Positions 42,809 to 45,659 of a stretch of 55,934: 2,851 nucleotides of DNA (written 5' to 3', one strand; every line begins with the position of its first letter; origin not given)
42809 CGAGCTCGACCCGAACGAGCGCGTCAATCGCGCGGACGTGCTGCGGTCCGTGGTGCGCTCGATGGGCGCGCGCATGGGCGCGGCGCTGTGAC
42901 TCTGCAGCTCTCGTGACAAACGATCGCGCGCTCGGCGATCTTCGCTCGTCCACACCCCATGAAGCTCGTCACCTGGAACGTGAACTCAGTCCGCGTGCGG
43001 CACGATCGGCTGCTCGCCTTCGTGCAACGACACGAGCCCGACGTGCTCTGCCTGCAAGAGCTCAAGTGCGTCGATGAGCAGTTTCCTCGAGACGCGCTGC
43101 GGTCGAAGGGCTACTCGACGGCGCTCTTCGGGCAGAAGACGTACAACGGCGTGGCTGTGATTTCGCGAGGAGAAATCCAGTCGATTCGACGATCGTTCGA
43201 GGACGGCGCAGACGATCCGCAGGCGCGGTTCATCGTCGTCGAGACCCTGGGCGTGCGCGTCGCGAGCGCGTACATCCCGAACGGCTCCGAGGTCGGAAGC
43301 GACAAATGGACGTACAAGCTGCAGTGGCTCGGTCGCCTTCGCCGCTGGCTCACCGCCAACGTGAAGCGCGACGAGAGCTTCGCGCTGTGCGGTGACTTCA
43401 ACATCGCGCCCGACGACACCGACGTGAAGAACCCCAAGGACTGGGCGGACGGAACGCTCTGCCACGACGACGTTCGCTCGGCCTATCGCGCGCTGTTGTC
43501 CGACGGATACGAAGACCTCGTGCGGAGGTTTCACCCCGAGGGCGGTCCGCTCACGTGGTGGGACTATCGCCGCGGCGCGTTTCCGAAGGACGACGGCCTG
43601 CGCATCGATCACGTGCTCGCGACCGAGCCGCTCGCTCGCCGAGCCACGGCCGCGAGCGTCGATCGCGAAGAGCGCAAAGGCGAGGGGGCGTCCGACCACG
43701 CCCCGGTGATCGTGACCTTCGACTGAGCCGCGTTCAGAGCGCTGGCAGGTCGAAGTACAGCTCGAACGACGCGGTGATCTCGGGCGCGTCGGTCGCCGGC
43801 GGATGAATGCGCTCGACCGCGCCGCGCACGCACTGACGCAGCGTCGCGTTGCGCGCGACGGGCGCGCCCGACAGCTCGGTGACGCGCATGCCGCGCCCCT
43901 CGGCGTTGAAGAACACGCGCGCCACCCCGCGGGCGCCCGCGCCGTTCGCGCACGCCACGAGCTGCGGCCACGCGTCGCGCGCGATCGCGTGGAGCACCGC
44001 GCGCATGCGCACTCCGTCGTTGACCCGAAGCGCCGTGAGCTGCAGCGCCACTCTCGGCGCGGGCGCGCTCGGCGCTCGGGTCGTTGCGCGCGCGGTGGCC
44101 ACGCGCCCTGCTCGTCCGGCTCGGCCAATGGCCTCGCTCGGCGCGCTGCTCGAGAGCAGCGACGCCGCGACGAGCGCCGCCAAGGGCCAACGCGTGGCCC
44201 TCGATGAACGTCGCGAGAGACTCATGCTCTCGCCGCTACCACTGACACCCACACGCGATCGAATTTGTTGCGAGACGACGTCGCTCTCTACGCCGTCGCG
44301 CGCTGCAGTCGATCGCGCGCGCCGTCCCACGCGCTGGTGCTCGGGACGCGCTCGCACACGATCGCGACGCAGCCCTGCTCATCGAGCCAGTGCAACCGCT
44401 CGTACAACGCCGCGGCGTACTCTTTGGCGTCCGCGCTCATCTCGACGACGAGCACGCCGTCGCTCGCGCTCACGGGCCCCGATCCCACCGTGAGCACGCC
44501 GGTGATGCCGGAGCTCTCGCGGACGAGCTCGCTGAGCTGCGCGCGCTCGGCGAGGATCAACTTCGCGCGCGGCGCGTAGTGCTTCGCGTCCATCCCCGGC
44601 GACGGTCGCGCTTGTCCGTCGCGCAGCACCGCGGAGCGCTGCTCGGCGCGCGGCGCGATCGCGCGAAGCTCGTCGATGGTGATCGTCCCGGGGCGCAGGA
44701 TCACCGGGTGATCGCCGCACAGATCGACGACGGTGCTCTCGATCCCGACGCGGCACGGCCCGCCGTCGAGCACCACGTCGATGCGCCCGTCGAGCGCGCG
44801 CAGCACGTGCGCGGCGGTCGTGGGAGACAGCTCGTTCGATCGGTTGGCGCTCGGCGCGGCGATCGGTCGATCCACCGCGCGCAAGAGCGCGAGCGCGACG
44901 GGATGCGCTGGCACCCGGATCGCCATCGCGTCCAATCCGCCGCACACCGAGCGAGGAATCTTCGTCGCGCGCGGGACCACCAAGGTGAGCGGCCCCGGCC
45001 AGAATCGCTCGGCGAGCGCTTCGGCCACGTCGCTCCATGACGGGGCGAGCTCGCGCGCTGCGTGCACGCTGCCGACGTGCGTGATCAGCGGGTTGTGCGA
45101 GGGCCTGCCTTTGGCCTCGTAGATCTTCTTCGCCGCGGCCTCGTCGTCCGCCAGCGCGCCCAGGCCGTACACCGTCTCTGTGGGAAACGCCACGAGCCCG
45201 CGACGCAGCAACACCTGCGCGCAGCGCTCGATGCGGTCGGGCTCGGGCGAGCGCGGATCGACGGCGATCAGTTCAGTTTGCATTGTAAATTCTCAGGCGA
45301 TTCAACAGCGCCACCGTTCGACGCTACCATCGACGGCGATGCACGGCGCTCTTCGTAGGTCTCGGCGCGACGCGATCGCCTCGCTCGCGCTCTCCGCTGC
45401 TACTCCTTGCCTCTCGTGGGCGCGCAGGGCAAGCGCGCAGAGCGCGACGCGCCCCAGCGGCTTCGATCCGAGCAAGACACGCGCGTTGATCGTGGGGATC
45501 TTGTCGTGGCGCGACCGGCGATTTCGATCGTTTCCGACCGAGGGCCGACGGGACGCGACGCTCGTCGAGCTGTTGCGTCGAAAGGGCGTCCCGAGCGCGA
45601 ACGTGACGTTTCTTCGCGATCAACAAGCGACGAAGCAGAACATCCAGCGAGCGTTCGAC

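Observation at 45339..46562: Tat-exported caspase-like protease fused to two Tudor/Agenet-like domains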

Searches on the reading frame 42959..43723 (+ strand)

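Call 17: search_protein_families(library=pfam, proteins=[window:42959-43723:+], max_evalue=0.001)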
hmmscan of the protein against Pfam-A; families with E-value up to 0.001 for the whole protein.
window:42959-43723:+ (255 aa): 1 family
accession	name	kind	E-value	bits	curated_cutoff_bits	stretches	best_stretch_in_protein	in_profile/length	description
PF03372.29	Exo_endo_phos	-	3.9e-34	118.7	24.5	1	4-247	1-225/225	Endonuclease/Exonuclease/phosphatase family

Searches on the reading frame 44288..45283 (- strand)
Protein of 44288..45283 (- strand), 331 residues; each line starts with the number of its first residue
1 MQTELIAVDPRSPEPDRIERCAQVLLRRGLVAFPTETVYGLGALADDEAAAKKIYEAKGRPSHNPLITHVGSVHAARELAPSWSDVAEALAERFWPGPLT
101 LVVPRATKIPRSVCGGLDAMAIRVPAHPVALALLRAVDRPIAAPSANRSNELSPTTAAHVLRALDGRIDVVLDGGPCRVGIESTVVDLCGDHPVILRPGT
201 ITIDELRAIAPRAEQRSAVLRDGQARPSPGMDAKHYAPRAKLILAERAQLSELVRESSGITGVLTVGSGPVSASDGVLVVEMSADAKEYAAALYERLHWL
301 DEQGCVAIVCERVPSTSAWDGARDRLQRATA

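Call 17: search_protein_families(library=pfam, proteins=[window:44288-45283:-], max_evalue=0.001)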
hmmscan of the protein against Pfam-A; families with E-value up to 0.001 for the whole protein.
window:44288-45283:- (331 aa): 2 families
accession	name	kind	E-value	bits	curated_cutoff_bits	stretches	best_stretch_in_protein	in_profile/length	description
PF01300.24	Sua5_yciO_yrdC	-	1.7e-59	200.8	25.1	1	25-199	3-178/178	Telomere recombination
PF03481.19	Sua5_C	-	1e-20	75.1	22.9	1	201-331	1-136/136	Threonylcarbamoyl-AMP synthase, C-terminal domain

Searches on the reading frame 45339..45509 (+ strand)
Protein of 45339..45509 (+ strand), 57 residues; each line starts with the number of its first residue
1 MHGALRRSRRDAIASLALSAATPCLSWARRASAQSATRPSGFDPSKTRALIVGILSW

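Call 56: search_protein_families(library=ncbifam, proteins=[window:45339-45509:+], max_evalue=10)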
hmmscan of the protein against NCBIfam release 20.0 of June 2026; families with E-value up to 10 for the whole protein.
seq(57 aa): 0 families
